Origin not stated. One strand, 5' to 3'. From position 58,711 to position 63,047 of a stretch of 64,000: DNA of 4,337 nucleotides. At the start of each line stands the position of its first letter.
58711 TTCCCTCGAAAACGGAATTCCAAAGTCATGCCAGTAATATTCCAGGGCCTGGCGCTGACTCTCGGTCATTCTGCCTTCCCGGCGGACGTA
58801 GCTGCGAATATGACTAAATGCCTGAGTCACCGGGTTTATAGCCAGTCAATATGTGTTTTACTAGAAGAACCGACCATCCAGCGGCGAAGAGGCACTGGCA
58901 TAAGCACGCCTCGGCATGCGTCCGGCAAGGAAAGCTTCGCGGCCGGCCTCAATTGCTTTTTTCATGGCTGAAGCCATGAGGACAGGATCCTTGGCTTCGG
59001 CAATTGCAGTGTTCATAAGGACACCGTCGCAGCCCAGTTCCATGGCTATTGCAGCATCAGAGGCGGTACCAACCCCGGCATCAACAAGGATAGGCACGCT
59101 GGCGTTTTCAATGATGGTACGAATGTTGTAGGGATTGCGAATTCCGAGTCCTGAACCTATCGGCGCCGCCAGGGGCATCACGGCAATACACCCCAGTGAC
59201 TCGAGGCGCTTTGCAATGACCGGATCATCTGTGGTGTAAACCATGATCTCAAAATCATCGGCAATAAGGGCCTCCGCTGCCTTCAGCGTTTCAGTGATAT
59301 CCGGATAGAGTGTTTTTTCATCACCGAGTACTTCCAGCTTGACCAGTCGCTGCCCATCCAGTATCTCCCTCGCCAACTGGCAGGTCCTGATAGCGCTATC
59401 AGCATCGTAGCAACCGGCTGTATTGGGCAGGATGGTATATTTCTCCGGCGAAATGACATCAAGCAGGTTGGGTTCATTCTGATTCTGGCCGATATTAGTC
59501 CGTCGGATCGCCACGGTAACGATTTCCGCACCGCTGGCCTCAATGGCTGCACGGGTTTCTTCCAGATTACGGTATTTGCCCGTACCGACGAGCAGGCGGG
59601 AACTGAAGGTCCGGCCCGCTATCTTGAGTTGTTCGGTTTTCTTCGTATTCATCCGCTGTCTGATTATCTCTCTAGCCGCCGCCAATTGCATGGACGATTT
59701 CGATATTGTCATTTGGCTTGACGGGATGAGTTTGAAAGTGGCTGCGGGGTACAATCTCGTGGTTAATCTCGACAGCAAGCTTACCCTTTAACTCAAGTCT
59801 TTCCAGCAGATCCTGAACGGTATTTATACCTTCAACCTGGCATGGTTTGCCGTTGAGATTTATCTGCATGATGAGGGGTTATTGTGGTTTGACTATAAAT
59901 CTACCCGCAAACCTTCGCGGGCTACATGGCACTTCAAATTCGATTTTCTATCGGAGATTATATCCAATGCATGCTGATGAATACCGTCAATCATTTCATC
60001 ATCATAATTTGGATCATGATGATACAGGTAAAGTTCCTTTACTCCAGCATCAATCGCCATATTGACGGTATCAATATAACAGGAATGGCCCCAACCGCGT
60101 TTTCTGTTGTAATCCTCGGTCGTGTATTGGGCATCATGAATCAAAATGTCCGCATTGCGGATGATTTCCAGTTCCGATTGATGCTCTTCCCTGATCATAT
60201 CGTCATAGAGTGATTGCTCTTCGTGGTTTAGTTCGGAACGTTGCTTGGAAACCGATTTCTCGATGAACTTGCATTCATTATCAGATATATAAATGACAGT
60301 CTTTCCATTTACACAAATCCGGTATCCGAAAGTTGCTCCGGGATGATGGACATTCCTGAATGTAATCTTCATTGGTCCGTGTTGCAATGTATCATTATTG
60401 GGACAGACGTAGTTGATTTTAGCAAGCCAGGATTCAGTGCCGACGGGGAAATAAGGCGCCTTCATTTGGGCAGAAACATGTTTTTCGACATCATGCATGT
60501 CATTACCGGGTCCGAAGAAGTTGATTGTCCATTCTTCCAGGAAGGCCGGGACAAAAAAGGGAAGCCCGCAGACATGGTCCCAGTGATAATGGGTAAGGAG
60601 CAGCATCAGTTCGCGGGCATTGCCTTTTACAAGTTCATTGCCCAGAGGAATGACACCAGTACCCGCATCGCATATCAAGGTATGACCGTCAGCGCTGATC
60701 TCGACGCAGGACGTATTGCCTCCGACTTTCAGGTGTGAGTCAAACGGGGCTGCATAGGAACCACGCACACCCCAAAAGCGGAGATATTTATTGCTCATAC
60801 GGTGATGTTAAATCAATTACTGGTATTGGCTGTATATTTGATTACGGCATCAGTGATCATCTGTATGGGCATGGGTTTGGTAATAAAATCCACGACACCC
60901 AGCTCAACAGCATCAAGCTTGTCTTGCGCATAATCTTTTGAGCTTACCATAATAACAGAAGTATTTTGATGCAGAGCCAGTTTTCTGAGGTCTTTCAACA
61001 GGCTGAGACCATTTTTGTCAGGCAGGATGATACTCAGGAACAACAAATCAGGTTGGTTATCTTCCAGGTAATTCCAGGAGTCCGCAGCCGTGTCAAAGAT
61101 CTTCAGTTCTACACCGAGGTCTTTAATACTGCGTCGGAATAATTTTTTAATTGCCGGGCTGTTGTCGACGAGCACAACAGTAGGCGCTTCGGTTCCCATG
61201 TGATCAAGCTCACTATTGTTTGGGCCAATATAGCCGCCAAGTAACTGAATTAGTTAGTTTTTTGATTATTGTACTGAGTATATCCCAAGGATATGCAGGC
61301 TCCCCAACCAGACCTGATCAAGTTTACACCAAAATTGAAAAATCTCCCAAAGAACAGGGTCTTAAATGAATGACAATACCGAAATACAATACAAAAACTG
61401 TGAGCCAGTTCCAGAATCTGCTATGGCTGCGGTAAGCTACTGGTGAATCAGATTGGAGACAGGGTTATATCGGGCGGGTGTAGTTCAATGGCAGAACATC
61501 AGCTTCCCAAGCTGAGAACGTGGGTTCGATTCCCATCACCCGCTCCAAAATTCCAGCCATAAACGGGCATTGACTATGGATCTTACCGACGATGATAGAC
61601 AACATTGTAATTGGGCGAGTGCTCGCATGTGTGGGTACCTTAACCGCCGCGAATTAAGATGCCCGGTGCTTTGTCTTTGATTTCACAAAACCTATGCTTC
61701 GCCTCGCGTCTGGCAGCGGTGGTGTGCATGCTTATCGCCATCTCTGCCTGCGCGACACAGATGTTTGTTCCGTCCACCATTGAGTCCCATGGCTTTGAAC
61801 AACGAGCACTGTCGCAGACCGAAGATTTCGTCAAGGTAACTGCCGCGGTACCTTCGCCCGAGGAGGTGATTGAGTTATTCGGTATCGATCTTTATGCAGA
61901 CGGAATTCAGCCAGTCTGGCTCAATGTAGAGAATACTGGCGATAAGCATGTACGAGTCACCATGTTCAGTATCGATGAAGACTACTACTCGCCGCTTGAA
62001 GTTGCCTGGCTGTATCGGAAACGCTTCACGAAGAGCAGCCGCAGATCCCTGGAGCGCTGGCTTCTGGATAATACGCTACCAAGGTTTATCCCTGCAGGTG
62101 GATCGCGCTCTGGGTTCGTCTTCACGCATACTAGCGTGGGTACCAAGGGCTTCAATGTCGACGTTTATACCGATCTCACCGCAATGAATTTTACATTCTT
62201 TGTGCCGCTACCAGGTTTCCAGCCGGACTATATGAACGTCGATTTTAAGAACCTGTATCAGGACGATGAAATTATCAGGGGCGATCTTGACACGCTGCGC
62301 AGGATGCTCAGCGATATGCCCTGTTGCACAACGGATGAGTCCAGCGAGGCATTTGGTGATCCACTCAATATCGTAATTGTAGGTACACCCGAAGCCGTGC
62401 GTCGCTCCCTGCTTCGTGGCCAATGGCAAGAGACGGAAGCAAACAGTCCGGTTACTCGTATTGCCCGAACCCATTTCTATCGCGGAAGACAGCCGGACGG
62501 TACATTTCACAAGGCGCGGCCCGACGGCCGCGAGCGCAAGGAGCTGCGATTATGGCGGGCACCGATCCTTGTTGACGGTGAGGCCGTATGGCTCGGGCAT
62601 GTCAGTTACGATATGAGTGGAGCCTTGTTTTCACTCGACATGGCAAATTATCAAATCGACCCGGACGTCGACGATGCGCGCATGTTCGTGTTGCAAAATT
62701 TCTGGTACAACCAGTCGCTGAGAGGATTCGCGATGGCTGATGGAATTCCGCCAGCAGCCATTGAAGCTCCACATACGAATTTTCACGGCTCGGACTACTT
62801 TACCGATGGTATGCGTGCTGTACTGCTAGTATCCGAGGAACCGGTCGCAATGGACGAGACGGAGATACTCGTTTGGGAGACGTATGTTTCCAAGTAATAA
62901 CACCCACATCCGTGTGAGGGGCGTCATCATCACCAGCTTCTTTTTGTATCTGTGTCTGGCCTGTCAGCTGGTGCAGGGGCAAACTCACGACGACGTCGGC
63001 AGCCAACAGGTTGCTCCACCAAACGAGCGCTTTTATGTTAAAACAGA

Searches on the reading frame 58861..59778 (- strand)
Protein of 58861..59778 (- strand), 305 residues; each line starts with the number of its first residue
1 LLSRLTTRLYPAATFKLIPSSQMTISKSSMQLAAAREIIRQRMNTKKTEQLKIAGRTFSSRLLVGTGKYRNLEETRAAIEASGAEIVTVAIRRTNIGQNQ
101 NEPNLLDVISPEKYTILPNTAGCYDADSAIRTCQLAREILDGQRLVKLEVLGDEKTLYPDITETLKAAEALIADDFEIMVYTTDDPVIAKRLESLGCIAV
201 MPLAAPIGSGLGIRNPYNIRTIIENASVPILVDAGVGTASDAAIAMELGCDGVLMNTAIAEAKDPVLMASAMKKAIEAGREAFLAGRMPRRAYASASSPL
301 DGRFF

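Call 61: search_protein_families(library=pfam, proteins=[window:58861-59778:-], max_evalue=0.00001)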
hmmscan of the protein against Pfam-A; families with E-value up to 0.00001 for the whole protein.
window:58861-59778:- (305 aa): 1 family
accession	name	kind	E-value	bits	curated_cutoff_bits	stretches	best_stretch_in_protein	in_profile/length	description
PF05690.20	ThiG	-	1.1e-111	372.5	23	1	52-299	1-247/247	Thiazole biosynthesis protein ThiG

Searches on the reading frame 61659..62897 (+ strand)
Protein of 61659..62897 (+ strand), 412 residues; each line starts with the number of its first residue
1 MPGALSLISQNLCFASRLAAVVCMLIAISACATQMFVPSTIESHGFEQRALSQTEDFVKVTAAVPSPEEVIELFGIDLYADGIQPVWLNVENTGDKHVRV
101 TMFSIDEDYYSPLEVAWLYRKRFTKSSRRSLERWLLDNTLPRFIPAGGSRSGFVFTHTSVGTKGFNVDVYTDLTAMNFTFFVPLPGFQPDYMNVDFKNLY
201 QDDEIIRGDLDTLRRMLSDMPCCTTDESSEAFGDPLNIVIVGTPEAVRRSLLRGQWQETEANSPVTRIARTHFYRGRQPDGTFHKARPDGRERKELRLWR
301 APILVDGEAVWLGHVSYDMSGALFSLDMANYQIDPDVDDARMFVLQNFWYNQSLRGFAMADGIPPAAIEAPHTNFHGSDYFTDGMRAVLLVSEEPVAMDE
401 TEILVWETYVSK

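Call 61: search_protein_families(library=pfam, proteins=[window:61659-62897:+], max_evalue=0.00001)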
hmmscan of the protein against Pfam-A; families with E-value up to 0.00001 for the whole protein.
window:61659-62897:+ (412 aa): 1 family
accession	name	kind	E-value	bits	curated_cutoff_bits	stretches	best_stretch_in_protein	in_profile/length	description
PF14067.11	LssY_C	-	4e-20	72.7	25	1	225-385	8-187/188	LssY C-terminus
